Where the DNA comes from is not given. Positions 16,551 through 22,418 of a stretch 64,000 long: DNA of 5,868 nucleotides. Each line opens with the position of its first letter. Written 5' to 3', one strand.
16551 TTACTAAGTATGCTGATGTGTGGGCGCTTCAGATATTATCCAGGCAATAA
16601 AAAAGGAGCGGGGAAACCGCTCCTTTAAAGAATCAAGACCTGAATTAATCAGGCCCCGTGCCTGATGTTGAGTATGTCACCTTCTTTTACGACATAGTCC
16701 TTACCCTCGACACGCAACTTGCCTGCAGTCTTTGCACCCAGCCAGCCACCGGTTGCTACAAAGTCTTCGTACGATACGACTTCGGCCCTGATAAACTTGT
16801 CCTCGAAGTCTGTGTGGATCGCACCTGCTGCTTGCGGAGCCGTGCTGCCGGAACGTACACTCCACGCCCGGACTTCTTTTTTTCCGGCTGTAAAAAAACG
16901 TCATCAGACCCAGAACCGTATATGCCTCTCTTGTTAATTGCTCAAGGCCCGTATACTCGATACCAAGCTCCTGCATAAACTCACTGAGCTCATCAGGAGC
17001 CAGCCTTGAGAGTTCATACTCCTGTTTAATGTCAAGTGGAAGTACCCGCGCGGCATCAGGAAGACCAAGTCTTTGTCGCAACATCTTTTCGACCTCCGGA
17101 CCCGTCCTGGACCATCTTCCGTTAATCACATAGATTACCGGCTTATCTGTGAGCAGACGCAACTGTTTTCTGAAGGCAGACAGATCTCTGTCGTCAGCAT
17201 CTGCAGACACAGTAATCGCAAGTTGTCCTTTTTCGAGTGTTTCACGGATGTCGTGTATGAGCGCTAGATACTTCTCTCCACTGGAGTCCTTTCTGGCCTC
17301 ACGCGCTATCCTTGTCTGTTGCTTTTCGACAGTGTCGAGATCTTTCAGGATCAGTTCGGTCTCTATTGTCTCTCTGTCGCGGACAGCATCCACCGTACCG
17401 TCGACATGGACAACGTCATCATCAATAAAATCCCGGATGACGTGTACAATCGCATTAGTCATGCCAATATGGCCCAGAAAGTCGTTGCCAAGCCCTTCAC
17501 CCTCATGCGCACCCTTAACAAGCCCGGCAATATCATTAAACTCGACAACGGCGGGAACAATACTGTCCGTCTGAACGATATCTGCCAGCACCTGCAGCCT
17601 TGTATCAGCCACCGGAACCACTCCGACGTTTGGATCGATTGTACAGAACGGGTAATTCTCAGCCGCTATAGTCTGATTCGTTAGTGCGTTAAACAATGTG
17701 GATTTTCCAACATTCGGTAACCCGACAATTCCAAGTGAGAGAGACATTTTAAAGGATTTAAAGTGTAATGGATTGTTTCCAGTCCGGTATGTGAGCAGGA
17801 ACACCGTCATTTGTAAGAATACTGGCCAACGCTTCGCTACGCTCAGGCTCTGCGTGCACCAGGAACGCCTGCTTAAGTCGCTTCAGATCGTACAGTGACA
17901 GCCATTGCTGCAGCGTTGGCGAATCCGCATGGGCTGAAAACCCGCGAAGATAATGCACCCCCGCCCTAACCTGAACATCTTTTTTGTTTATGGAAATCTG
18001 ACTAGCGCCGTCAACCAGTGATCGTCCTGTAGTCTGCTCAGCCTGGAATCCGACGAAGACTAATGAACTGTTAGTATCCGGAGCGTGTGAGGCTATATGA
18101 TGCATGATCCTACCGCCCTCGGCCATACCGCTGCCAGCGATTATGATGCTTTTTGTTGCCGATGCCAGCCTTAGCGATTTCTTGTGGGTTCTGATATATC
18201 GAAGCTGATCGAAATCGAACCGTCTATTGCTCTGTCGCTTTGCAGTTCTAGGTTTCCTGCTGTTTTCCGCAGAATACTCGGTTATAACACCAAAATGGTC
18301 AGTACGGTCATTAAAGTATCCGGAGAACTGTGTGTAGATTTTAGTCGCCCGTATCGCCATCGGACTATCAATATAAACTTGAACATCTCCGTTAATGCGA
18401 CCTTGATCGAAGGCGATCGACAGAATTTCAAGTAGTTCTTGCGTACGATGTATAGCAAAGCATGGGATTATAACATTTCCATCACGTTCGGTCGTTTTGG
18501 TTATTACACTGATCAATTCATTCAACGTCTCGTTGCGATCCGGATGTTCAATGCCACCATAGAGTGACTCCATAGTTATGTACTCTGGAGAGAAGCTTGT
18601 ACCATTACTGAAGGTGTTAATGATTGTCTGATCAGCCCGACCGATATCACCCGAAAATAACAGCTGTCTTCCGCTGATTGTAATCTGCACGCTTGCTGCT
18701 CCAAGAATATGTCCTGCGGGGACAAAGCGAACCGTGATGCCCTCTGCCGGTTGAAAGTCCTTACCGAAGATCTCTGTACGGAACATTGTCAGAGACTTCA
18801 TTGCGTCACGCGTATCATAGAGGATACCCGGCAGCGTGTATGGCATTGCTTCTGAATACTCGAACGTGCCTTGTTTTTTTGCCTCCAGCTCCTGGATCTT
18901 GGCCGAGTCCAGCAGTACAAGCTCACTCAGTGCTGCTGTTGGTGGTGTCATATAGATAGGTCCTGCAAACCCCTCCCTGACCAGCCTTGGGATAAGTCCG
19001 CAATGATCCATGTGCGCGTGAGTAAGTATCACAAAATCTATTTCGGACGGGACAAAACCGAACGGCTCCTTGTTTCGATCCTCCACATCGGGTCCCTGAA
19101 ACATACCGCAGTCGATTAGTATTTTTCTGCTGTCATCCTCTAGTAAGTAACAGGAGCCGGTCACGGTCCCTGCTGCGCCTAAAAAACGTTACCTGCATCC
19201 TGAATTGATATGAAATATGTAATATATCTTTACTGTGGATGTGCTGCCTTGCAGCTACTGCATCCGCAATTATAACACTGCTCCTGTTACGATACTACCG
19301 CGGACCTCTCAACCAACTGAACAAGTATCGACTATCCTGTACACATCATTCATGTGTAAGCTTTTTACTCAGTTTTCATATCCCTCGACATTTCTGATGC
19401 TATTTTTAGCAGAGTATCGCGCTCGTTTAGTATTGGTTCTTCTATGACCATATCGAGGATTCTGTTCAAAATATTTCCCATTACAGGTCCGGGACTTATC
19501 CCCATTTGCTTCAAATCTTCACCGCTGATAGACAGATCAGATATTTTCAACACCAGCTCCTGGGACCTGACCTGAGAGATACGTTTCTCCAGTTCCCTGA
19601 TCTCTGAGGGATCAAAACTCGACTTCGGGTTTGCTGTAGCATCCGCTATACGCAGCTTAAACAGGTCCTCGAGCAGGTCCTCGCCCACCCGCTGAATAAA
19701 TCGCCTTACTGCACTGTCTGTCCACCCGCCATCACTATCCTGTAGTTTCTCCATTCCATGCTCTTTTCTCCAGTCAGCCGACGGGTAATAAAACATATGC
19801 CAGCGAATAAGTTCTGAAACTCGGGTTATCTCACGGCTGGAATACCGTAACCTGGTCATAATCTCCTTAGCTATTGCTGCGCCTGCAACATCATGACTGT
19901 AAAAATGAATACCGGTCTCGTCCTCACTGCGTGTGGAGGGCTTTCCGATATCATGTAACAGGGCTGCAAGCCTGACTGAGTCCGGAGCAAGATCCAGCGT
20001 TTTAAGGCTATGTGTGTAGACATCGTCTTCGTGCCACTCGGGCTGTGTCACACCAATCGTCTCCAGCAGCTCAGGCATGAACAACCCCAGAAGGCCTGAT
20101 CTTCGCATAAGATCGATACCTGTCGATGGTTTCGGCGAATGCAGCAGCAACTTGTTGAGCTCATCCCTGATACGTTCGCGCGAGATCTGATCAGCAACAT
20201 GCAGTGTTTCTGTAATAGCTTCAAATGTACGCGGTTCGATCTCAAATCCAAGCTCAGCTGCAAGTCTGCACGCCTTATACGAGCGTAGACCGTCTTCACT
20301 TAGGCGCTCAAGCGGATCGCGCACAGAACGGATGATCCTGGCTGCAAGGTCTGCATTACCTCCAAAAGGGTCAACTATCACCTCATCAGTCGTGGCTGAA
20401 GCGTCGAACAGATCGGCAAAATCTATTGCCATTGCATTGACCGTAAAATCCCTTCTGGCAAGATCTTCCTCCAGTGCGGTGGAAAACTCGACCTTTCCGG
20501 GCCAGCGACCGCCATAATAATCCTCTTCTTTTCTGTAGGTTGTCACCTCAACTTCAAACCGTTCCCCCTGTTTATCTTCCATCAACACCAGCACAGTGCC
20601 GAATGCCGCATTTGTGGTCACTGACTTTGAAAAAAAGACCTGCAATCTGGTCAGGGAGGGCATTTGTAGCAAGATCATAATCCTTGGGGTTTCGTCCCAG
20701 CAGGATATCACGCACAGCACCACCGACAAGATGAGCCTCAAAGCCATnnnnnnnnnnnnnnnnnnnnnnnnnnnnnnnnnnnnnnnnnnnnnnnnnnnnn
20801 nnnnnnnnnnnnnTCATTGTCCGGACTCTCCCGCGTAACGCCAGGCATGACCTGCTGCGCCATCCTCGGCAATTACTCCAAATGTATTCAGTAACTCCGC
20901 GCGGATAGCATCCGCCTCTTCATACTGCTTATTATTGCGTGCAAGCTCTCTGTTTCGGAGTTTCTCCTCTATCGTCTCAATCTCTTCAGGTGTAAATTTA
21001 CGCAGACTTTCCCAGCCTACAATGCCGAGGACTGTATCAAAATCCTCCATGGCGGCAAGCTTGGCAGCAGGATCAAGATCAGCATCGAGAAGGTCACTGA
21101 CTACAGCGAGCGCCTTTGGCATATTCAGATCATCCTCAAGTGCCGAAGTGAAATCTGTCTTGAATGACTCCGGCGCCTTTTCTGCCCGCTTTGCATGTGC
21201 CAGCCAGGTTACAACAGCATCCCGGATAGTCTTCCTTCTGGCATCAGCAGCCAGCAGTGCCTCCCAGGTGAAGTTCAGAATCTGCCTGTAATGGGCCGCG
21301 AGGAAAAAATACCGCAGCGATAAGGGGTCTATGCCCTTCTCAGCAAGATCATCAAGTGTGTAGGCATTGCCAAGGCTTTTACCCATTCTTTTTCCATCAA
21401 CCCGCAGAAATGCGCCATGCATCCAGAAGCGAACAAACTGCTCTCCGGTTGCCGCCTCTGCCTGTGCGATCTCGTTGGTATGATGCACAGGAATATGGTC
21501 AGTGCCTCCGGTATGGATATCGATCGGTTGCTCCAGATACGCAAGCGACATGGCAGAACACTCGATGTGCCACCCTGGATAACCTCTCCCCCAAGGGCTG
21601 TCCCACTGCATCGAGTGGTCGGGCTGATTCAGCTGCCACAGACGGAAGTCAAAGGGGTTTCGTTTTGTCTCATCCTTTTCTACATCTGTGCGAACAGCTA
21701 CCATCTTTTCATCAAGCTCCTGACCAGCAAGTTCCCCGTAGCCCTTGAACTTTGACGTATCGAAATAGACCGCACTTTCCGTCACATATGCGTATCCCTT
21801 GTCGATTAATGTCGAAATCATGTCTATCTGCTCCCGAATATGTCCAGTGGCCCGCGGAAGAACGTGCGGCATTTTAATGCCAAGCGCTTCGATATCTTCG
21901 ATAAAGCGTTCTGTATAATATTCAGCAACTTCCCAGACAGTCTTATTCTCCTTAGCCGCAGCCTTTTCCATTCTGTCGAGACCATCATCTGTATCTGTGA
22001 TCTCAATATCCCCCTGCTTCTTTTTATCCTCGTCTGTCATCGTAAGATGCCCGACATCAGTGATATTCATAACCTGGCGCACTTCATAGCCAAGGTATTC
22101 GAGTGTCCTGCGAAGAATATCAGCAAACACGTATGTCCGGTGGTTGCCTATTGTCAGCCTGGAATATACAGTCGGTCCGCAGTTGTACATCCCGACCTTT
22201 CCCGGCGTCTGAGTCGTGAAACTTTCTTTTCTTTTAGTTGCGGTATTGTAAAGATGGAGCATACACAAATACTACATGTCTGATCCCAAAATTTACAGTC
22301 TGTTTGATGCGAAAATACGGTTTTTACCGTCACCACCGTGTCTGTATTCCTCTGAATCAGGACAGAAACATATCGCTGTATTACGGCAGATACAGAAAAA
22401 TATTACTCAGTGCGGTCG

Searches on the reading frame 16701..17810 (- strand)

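Call 74: search_protein_families(library=pfam, proteins=[window:16701-17810:-], max_evalue=0.001)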
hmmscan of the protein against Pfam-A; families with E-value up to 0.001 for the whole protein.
window:16701-17810:- (369 aa): 2 families
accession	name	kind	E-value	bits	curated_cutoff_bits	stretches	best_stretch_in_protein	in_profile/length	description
PF01926.29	MMR_HSR1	-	1.2e-20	74.2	21.9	1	26-143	2-99/113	50S ribosome-binding GTPase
PF02421.24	FeoB_N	-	2e-08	34.3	27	1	27-74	4-51/156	Ferrous iron transport protein B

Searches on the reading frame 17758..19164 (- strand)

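Call 74: search_protein_families(library=pfam, proteins=[window:17758-19164:-], max_evalue=0.001)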
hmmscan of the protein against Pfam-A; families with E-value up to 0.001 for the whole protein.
window:17758-19164:- (468 aa): 5 families
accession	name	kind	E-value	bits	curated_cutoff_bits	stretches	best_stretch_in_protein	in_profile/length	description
PF10996.14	Beta-Casp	-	5.2e-30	104.9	27.7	1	241-383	1-120/120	Beta-Casp domain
PF00753.33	Lactamase_B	-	2.7e-17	63.8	22.7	1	3-197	6-162/196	Metallo-beta-lactamase superfamily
PF07521.17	RMMBL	-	6.1e-12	45.8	21.6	1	396-460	1-63/63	Zn-dependent metallo-hydrolase RNA specificity domain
PF16661.11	Lactamase_B_6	-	3.9e-10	39.9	27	1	7-186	1-174/193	Metallo-beta-lactamase superfamily domain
PF12706.13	Lactamase_B_2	-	2.2e-09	37.7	27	1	13-182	1-151/200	Beta-lactamase superfamily domain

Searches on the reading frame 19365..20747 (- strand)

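Call 74: search_protein_families(library=pfam, proteins=[window:19365-20747:-], max_evalue=0.001)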
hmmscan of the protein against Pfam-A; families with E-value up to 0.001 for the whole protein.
window:19365-20747:- (460 aa): 4 families
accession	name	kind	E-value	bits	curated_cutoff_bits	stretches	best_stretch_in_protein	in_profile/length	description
PF01743.26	PolyA_pol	-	5.4e-18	66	23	1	40-140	36-126/126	Poly A polymerase head domain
PF12627.12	PolyA_pol_RNAbd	-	1e-16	60.9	22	1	167-227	1-60/64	Probable RNA and SrmB- binding site of polymerase A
PF01966.28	HD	-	2.5e-12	47.6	22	1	252-371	20-113/116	HD domain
PF13735.12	tRNA_NucTran2_2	-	2.4e-10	41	27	1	386-449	84-148/149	tRNA nucleotidyltransferase domain 2 putative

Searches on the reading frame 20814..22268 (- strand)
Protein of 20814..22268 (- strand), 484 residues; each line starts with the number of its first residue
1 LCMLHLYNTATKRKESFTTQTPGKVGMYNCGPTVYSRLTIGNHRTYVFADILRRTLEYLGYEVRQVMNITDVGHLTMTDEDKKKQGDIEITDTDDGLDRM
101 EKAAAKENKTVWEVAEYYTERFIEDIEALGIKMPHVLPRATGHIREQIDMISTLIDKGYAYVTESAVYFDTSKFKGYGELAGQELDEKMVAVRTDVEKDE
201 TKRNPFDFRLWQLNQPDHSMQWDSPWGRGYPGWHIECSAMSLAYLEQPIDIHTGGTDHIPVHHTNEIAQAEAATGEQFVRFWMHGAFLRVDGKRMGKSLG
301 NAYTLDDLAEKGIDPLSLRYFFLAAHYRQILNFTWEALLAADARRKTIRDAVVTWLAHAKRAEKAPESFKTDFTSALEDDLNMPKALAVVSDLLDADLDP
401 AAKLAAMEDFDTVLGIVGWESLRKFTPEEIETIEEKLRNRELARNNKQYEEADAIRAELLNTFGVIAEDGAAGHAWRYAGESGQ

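Call 74: search_protein_families(library=pfam, proteins=[window:20814-22268:-], max_evalue=0.001)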
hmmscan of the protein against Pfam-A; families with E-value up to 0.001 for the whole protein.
window:20814-22268:- (484 aa): 4 families
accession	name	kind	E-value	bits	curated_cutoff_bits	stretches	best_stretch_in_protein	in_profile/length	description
PF01406.26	tRNA-synt_1e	-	1.7e-96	323.6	27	1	19-341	4-299/301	tRNA synthetases class I (C) catalytic domain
PF09334.17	tRNA-synt_1g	-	1.4e-07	31.1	20.1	0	261-339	294-372/391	tRNA synthetases class I (M)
PF00133.28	tRNA-synt_1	-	4.2e-07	29.5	22.7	0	27-173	27-169/414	tRNA synthetases class I (I, L, M and V)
PF23493.1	CysS_C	-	4.3e-05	24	23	1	431-477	6-51/51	Cysteinyl-tRNA ligase anticodon binding domain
